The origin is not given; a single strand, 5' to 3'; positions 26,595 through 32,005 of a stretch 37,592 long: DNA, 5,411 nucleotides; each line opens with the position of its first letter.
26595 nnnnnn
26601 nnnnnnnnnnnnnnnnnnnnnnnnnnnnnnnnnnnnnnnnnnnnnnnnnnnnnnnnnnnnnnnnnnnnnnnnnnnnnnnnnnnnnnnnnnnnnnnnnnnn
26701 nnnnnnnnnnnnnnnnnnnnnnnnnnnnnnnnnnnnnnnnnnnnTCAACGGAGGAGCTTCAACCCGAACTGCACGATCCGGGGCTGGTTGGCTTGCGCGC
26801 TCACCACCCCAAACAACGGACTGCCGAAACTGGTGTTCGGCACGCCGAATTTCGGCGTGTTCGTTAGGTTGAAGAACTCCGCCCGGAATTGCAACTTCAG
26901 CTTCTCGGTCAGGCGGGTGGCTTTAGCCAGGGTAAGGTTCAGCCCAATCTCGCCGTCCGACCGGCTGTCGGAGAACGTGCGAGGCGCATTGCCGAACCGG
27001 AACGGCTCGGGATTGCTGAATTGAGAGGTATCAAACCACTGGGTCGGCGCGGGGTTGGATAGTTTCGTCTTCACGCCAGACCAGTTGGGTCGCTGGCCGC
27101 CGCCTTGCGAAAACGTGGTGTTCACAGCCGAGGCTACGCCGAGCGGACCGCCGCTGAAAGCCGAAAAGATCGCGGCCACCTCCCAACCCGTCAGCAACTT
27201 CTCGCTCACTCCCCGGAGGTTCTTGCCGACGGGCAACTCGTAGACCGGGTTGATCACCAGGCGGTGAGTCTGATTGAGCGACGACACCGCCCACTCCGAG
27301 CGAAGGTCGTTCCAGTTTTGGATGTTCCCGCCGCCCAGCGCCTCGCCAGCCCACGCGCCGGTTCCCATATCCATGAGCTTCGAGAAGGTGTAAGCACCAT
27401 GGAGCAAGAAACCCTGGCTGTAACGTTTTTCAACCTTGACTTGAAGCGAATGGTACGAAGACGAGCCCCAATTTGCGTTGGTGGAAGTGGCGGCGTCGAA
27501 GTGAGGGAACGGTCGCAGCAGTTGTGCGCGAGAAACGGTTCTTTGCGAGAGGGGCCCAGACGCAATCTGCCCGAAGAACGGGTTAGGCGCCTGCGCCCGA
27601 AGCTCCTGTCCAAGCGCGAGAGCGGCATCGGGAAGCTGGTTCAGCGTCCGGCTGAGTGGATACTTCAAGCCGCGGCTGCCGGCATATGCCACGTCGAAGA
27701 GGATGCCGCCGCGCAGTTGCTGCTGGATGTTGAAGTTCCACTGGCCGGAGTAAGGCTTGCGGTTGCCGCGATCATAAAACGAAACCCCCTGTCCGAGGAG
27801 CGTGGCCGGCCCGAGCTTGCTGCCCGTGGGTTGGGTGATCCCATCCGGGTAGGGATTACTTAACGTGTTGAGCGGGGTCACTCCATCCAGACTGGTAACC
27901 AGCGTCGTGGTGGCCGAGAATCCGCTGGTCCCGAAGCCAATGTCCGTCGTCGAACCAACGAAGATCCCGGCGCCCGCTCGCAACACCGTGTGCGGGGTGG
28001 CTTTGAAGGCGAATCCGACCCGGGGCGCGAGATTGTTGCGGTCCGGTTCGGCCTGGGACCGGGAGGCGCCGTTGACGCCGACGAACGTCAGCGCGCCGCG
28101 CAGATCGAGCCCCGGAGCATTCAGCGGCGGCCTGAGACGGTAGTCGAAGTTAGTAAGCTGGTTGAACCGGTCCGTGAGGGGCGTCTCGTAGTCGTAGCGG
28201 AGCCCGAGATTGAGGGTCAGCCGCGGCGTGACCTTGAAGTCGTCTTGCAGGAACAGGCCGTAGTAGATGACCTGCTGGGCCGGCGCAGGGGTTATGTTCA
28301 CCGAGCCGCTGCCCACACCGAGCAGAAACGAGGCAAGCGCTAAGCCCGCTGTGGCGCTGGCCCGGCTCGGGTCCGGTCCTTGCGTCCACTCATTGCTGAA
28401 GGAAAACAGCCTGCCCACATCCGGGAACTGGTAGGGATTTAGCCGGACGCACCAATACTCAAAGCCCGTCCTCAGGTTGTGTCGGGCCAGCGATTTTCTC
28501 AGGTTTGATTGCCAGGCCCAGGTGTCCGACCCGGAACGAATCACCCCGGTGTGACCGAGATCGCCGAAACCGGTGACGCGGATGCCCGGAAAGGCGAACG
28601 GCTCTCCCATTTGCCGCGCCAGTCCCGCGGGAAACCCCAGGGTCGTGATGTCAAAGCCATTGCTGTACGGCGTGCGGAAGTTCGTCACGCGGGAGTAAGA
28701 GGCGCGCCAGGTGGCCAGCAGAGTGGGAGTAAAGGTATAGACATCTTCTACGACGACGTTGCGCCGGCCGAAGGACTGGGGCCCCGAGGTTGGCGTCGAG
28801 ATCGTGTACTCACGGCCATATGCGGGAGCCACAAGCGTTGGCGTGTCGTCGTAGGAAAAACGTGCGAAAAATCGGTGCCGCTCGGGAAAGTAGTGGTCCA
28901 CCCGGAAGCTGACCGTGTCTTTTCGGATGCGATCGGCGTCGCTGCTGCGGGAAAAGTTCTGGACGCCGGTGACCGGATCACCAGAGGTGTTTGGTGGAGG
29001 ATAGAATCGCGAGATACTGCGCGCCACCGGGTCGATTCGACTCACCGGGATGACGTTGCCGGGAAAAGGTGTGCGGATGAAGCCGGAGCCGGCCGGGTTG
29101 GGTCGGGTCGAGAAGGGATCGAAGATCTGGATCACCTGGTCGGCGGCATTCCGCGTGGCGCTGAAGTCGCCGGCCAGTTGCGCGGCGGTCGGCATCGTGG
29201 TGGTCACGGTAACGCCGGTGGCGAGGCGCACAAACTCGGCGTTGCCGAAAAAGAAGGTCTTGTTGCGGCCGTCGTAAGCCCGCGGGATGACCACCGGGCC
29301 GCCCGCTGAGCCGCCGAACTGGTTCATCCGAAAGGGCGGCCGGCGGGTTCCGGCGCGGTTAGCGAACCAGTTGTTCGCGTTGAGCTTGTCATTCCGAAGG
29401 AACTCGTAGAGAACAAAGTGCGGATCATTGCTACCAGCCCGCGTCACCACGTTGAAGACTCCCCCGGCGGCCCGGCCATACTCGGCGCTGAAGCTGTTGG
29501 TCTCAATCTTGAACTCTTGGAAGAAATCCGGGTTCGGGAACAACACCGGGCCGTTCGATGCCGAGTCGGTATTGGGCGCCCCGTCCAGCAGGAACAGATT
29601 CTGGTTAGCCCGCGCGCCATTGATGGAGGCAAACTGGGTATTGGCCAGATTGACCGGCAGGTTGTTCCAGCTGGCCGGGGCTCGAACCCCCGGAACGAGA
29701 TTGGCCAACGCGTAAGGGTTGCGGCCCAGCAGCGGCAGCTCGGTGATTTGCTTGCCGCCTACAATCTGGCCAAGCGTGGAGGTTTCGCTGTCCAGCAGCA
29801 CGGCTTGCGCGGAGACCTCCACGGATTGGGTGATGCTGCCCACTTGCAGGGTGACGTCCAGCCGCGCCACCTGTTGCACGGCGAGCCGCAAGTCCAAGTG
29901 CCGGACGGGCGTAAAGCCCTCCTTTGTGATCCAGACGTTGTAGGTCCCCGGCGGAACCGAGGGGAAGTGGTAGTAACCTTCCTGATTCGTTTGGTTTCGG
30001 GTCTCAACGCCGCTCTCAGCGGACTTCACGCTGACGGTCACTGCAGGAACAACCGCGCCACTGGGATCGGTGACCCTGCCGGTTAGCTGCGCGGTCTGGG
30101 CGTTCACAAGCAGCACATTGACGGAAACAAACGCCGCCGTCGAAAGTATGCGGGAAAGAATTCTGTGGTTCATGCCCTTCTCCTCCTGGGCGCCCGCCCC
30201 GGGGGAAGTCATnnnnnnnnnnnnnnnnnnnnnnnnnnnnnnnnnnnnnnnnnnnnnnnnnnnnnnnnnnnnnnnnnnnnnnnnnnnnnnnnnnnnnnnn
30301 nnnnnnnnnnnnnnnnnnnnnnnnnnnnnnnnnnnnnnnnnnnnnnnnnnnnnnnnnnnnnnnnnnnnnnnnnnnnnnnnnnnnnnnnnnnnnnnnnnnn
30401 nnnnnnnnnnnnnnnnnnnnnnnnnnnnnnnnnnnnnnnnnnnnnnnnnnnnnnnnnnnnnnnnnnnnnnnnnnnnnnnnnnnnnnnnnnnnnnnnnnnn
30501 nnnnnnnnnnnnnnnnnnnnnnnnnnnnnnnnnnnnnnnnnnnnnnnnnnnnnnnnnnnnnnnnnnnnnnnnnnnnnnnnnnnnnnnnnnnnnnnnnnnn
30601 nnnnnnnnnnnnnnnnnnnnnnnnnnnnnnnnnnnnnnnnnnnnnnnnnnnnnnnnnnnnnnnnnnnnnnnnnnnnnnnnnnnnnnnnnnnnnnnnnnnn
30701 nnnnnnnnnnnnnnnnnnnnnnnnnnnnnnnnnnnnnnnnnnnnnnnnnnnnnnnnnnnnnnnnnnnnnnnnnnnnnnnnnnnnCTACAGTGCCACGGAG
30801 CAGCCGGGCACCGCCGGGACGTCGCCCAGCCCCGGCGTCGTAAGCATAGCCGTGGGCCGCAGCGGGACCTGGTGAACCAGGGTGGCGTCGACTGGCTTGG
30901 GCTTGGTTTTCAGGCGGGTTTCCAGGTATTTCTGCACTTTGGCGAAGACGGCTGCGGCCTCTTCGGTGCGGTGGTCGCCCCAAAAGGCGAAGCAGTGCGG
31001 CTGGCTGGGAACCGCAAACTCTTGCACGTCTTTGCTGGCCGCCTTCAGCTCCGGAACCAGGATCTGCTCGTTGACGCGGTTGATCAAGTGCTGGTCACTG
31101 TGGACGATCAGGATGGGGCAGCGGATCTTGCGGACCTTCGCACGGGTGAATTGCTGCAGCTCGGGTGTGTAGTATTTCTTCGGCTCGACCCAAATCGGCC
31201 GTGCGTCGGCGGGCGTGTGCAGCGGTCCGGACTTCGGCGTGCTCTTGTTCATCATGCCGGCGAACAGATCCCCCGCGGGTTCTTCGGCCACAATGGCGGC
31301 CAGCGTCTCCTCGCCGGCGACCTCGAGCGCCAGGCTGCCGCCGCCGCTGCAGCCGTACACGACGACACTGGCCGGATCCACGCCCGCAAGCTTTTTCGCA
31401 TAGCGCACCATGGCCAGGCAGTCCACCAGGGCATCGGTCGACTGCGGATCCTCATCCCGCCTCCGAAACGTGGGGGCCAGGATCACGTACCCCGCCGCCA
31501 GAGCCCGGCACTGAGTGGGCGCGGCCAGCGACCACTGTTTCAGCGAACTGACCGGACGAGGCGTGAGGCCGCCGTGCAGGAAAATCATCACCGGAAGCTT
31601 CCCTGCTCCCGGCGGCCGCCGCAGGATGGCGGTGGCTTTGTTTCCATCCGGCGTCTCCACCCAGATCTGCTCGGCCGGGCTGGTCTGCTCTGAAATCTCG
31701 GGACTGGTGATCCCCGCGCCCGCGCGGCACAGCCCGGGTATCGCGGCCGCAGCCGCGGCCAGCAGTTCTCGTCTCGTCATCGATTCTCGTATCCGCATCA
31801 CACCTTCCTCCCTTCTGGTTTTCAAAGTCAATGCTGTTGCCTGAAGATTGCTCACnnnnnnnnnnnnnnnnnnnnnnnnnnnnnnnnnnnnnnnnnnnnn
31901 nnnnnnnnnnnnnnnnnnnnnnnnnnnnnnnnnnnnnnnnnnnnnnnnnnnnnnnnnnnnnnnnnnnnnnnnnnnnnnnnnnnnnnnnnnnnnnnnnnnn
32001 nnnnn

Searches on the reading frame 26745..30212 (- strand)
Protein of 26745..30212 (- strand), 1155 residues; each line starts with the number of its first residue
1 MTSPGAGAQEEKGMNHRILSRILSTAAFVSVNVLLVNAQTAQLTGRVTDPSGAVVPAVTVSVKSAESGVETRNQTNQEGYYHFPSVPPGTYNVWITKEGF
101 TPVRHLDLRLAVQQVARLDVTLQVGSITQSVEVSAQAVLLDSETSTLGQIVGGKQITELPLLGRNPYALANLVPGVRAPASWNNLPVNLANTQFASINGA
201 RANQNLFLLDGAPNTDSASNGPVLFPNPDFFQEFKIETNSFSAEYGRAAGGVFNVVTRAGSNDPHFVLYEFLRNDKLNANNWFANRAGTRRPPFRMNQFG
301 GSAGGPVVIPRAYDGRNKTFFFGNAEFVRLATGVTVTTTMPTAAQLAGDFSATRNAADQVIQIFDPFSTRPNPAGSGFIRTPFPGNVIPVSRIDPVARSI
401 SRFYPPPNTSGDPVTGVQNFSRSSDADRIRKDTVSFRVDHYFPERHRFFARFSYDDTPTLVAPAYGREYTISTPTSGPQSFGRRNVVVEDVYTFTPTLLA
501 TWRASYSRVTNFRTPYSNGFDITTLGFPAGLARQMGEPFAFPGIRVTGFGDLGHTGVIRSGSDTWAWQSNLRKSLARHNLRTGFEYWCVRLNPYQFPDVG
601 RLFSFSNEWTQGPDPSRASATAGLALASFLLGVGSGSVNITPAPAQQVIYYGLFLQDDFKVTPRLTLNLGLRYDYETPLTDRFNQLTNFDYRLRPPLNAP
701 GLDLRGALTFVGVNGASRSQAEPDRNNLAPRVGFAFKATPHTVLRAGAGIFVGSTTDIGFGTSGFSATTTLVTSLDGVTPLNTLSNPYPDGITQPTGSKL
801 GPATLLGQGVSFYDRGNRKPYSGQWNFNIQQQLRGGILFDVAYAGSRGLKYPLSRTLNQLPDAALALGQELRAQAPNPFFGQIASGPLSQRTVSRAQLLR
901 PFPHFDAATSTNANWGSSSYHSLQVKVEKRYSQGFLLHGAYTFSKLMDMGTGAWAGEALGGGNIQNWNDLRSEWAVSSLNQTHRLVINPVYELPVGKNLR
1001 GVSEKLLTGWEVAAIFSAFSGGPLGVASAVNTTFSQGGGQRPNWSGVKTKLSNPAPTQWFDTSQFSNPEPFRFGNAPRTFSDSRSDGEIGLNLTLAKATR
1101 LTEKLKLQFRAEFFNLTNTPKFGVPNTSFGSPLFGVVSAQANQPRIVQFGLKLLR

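Call 9: search_protein_families(library=pfam, proteins=[window:26745-30212:-], max_evalue=0.001)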
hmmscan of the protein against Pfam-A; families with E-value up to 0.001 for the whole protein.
window:26745-30212:- (1155 aa): 7 families
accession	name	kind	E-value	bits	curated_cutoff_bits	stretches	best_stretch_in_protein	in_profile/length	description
PF25183.1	OMP_b-brl_4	-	5.5e-214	713.6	30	1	256-1148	1-838/838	Outer membrane beta barrel domain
PF13620.12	CarboxypepD_reg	-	6.1e-20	71.8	32.3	1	42-123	1-82/82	Carboxypeptidase regulatory-like domain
PF00593.30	TonB_dep_Rec_b-barrel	-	1.4e-06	28.9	27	1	450-749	19-238/436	TonB dependent receptor-like, beta-barrel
PF07715.20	Plug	-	3.1e-06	28.1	23.9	1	150-252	11-107/107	TonB-dependent Receptor Plug Domain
PF13715.12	CarbopepD_reg_2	-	5.5e-06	26.8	32.2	1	43-104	1-59/88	CarboxypepD_reg-like domain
PF17210.9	SdrD_B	-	5.5e-05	23.8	29.7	1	49-97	18-66/112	SdrD B-like domain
PF24025.1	Ig_DR_A0283-like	-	0.00031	21.4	27.1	1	46-95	12-62/102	DR_A0283-like, Ig-like domain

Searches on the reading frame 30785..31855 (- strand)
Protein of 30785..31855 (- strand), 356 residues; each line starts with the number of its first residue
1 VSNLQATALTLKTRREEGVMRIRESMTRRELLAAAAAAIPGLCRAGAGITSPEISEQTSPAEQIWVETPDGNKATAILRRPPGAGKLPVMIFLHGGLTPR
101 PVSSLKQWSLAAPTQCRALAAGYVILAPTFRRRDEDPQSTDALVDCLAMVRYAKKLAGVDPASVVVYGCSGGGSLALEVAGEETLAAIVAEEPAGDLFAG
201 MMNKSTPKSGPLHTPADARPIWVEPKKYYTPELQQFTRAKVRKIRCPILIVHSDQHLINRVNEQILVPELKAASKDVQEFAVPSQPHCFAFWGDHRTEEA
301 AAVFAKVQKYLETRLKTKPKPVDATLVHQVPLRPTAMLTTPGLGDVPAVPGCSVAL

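Call 52: search_protein_families(library=pfam, proteins=[window:30785-31855:-], max_evalue=0.01)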
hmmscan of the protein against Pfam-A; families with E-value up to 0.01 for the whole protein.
window:30785-31855:- (356 aa): 6 families
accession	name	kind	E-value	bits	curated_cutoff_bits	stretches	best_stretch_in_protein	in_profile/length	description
PF00326.27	Peptidase_S9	-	4.6e-08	33.2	22.6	1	141-308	43-207/213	Prolyl oligopeptidase family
PF07859.19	Abhydrolase_3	-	5.4e-08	33.3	25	1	113-290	18-209/210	alpha/beta hydrolase fold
PF12697.13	Abhydrolase_6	-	2.1e-06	29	26.3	1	91-251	2-172/217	Alpha/beta hydrolase family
PF20434.5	BD-FAE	-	4.4e-06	26.8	26.8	1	84-180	10-107/215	BD-FAE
PF01738.24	DLH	-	1.3e-05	25.4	21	1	138-303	73-202/217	Dienelactone hydrolase family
PF05448.18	AXE1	-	0.0032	16.7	21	1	144-192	158-207/321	Acetyl xylan esterase (AXE1)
